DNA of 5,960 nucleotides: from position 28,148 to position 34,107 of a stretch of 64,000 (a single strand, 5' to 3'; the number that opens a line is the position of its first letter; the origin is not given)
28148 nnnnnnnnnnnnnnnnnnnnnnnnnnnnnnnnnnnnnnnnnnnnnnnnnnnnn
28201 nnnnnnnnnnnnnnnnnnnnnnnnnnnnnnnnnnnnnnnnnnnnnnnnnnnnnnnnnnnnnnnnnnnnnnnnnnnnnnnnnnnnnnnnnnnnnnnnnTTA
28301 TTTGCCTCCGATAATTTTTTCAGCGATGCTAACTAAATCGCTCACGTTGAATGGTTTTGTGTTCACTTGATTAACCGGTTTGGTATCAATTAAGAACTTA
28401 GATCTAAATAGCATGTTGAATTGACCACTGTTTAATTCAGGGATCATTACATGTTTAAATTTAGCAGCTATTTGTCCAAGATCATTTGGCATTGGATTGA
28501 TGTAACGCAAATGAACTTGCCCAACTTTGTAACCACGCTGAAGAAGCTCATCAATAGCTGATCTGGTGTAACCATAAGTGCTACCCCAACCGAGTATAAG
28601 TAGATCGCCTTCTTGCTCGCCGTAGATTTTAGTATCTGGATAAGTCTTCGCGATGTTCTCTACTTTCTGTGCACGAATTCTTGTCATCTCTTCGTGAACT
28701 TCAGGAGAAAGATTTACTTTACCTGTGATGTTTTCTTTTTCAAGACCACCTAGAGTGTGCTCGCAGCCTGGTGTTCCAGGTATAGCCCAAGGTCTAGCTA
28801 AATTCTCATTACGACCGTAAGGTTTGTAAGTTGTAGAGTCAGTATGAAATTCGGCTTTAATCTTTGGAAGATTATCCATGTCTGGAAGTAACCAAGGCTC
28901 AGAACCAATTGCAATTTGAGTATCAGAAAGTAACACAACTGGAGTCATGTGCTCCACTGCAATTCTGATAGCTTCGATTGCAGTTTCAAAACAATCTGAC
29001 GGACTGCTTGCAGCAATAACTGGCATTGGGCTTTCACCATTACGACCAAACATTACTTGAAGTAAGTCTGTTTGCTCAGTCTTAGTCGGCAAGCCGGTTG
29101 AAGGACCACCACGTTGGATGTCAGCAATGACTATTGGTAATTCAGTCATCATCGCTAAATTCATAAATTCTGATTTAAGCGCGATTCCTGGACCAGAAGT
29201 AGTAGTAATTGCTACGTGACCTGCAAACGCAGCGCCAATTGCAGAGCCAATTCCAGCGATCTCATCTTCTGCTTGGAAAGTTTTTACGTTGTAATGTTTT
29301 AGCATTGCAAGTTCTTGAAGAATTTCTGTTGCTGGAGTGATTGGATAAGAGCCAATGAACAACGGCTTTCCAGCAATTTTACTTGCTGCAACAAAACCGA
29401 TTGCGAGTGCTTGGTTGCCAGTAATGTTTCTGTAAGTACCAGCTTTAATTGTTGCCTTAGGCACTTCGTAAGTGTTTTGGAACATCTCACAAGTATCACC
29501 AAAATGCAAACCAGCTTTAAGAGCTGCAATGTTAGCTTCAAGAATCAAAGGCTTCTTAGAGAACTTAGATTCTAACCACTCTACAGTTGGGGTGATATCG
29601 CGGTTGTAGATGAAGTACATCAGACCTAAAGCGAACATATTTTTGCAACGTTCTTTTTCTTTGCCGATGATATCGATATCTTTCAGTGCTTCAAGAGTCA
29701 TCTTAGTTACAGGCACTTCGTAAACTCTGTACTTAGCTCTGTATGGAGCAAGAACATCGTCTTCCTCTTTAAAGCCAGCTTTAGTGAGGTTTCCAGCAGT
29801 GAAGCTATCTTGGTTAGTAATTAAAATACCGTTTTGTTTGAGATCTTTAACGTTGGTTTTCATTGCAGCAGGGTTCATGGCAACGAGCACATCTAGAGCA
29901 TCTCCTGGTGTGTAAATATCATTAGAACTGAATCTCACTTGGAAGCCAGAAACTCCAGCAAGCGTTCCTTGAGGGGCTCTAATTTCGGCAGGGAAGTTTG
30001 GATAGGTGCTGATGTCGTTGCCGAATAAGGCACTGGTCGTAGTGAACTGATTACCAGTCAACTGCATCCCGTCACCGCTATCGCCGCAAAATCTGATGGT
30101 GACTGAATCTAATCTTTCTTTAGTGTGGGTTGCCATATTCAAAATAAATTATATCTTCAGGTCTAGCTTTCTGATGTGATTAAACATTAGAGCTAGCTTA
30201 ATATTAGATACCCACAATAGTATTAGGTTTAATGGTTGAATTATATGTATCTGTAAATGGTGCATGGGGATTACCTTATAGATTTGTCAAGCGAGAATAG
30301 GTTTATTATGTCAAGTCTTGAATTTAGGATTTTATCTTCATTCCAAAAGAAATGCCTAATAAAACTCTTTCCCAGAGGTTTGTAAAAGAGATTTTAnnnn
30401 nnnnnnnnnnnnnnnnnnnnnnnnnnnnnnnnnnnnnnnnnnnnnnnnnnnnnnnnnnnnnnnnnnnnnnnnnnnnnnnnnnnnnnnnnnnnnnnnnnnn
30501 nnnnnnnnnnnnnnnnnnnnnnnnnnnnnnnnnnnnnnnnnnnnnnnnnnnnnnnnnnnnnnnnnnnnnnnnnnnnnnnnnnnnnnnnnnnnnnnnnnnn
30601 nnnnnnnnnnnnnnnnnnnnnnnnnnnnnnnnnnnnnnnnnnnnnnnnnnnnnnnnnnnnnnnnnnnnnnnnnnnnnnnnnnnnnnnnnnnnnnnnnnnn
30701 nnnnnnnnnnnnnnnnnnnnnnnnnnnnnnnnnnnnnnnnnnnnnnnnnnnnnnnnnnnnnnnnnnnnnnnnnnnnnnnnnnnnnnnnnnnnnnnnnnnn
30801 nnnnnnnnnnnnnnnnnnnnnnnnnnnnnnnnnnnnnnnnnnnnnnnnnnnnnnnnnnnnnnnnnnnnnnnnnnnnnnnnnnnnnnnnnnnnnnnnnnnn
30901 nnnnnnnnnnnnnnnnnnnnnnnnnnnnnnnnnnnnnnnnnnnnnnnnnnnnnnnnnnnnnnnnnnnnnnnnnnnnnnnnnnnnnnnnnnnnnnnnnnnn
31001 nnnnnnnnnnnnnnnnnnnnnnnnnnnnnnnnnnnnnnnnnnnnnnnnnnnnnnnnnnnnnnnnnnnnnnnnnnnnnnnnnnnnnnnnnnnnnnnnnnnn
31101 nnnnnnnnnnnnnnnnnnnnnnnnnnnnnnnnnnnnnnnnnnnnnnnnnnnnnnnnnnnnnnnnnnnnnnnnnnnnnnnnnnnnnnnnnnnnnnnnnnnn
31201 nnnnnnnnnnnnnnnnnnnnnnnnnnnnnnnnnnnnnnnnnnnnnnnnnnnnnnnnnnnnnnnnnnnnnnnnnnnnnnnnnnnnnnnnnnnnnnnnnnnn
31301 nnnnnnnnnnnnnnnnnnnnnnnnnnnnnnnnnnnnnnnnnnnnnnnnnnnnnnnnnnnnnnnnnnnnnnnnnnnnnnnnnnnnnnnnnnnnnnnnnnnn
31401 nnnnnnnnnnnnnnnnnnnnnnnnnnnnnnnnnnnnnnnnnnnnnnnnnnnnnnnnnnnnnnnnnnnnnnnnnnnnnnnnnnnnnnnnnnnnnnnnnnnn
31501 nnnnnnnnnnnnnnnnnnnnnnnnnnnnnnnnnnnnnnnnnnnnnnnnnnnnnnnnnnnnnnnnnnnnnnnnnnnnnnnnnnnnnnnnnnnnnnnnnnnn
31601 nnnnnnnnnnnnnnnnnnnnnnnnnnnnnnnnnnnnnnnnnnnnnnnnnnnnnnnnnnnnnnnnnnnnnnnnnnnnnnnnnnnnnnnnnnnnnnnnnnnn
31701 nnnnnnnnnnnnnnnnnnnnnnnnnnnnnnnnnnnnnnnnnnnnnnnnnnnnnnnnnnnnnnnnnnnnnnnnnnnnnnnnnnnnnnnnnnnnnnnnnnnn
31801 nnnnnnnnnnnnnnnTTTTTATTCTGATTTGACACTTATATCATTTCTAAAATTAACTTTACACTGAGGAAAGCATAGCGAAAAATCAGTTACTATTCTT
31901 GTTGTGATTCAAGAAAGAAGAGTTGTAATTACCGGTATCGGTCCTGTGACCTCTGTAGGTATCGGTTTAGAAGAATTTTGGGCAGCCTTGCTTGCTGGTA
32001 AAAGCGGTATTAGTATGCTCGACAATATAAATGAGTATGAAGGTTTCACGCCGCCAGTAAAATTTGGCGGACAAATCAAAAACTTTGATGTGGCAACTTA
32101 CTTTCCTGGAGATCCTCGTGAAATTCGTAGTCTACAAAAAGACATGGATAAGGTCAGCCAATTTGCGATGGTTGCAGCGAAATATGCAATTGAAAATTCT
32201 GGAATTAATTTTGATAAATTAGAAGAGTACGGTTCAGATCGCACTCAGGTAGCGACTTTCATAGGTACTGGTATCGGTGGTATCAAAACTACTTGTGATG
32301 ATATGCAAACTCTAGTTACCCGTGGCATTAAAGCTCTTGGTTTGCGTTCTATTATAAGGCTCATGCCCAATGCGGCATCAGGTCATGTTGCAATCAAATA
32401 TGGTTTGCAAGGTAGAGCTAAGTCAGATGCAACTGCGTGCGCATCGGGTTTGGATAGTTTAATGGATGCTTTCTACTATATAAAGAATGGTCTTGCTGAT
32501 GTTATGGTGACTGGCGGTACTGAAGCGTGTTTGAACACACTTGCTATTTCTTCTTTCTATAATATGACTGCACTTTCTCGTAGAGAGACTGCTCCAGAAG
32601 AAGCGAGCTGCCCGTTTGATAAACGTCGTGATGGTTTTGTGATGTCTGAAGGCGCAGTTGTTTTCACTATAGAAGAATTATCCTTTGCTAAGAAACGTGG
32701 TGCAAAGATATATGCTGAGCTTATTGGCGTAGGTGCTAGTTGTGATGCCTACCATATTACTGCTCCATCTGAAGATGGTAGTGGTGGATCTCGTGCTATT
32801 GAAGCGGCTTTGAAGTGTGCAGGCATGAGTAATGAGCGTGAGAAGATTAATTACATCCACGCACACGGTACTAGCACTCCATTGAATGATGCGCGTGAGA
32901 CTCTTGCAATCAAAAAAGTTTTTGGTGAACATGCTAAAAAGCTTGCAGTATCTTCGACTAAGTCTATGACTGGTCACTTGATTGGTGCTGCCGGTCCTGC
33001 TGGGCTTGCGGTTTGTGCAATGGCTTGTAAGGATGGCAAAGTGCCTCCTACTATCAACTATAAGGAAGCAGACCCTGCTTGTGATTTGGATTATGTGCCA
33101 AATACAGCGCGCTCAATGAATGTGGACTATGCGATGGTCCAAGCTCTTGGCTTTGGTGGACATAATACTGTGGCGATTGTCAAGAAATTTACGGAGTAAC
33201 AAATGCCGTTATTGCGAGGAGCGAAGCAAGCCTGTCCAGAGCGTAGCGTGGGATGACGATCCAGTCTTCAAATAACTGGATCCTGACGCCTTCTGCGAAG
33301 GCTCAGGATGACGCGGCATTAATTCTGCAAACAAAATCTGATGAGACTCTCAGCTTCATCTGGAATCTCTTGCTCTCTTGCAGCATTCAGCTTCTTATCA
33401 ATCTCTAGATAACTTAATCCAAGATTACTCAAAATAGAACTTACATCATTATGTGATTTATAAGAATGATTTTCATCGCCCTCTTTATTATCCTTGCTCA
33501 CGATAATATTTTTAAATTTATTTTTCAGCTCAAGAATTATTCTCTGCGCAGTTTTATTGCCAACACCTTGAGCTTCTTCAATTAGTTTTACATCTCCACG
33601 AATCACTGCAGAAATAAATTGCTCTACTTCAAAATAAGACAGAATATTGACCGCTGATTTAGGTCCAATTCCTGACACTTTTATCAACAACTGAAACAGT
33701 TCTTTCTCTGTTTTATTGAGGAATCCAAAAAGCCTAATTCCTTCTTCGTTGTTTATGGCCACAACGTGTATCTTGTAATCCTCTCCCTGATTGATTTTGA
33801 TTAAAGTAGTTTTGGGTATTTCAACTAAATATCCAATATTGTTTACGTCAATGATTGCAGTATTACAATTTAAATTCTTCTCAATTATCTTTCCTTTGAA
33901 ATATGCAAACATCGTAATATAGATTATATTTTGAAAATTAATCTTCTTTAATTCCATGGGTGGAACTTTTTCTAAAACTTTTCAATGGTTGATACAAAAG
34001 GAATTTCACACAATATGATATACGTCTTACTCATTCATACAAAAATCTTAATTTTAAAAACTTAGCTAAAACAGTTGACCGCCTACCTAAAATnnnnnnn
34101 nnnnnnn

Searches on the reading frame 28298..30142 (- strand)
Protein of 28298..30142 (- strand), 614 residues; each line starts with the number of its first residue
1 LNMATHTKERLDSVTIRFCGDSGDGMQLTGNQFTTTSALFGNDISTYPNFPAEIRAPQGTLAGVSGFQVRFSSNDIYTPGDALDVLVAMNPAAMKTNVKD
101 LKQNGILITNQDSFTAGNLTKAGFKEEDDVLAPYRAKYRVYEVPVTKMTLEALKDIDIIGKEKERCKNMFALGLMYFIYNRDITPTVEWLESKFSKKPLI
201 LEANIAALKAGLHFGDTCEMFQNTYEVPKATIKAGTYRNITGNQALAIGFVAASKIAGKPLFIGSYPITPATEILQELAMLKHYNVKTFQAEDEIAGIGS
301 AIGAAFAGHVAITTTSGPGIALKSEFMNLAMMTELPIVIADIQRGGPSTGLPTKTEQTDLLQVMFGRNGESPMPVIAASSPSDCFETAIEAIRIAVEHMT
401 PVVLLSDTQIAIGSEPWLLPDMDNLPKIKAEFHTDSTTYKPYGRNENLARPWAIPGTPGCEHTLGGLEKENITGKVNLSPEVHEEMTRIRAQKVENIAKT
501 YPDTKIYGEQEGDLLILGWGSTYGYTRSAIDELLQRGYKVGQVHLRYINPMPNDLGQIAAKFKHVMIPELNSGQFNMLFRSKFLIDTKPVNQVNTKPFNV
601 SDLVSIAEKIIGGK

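Call 69: search_protein_families(library=pfam, proteins=[window:28298-30142:-], max_evalue=0.00001)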
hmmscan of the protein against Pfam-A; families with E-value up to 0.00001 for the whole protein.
window:28298-30142:- (614 aa): 3 families
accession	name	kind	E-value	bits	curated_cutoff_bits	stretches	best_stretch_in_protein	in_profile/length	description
PF01855.24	POR_N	-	3.3e-49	168.2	27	1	255-471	3-220/231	Pyruvate flavodoxin/ferredoxin oxidoreductase, thiamine diP-bdg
PF01558.24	POR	-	2.4e-27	96.6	27.4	1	23-212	2-172/173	Pyruvate ferredoxin/flavodoxin oxidoreductase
PF17147.9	PFOR_II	-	2e-07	31.7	27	1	513-578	2-70/102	Pyruvate:ferredoxin oxidoreductase core domain II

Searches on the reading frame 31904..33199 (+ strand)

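Call 9: search_protein_families(library=ncbifam, proteins=[window:31904-33199:+], max_evalue=0.01)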
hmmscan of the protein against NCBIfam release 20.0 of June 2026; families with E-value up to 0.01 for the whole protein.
window:31904-33199:+ (431 aa): 26 families (the best 25 are shown)
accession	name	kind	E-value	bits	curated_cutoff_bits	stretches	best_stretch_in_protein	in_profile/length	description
TIGR03150.1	fabF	equivalog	5.1e-147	489.8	493.75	1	5-427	1-407/407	beta-ketoacyl-ACP synthase II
NF005589.0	PRK07314.1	subfamily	1.9e-143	478.2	387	1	3-429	2-412/413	beta-ketoacyl-ACP synthase II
NF004970.0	PRK06333.1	subfamily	2.2e-129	432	525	1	3-430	2-423/424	beta-ketoacyl-ACP synthase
NF006274.0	PRK08439.1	equivalog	1e-105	353.9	621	1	5-428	2-405/406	beta-ketoacyl-ACP synthase II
NF006434.0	PRK08722.1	equivalog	2.6e-101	339.5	759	1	4-429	3-414/414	beta-ketoacyl-ACP synthase II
NF006587.0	PRK09116.1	equivalog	8e-87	291.6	470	1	5-429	2-407/408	beta-ketoacyl-ACP synthase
NF005916.1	PRK07910.1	equivalog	1.1e-80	271.7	560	1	6-424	13-413/418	KasA/KasB family beta-ketoacyl-ACP synthase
NF005076.0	PRK06501.1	equivalog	2.3e-76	257.4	629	2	158-426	154-420/425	beta-ketoacyl-ACP synthase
NF004618.0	PRK05952.1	equivalog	2.1e-71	240.9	455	2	144-428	112-382/384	beta-ketoacyl-ACP synthase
NF005935.0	PRK07967.1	equivalog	9e-71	238.8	630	1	5-430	2-405/406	beta-ketoacyl-ACP synthase I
NF006618.0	PRK09185.1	subfamily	2.1e-61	208.1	407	1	6-427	4-391/394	beta-ketoacyl-ACP synthase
NF005490.0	PRK07103.1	equivalog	5.2e-56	190.5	445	1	4-428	3-412/414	polyketide beta-ketoacyl:acyl carrier protein synthase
NF058662.1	cispenta_AmcF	equivalog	5.3e-52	177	325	2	160-426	110-367/369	cispentacin biosynthesis acyltransferase subunit AmcF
NF045894.1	PKS_plus_SDR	equivalog_domain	1.5e-34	119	1740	1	57-396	68-386/1515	type I polyketide synthase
NF040607.1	mycolic_Pks13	equivalog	5.6e-28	97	2100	1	57-429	166-526/1680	polyketide synthase Pks13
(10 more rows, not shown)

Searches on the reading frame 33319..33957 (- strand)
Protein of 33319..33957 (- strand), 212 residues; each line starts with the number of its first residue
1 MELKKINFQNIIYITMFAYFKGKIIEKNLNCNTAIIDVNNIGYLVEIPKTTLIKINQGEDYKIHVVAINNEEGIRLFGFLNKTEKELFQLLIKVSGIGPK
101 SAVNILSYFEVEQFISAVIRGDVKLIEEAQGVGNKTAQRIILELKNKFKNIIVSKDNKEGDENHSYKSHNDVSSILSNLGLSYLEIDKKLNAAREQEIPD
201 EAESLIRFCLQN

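Call 9: search_protein_families(library=ncbifam, proteins=[window:33319-33957:-], max_evalue=0.01)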
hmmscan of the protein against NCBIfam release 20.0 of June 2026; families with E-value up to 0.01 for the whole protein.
window:33319-33957:- (212 aa): 4 families
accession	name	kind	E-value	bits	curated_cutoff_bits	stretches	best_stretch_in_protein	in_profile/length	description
TIGR00084.2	ruvA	equivalog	1.5e-53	181.4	85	1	16-211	1-202/202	Holliday junction branch migration protein RuvA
NF011194.0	PRK14600.1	equivalog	5.3e-27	94.8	180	1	28-211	11-184/188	Holliday junction branch migration protein RuvA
NF010337.0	PRK13766.1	equivalog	0.0015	16.8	610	1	90-149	723-780/781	Hef nuclease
NF007017.0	PRK09482.1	equivalog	0.0097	15.5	261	0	94-110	187-203/257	flap endonuclease Xni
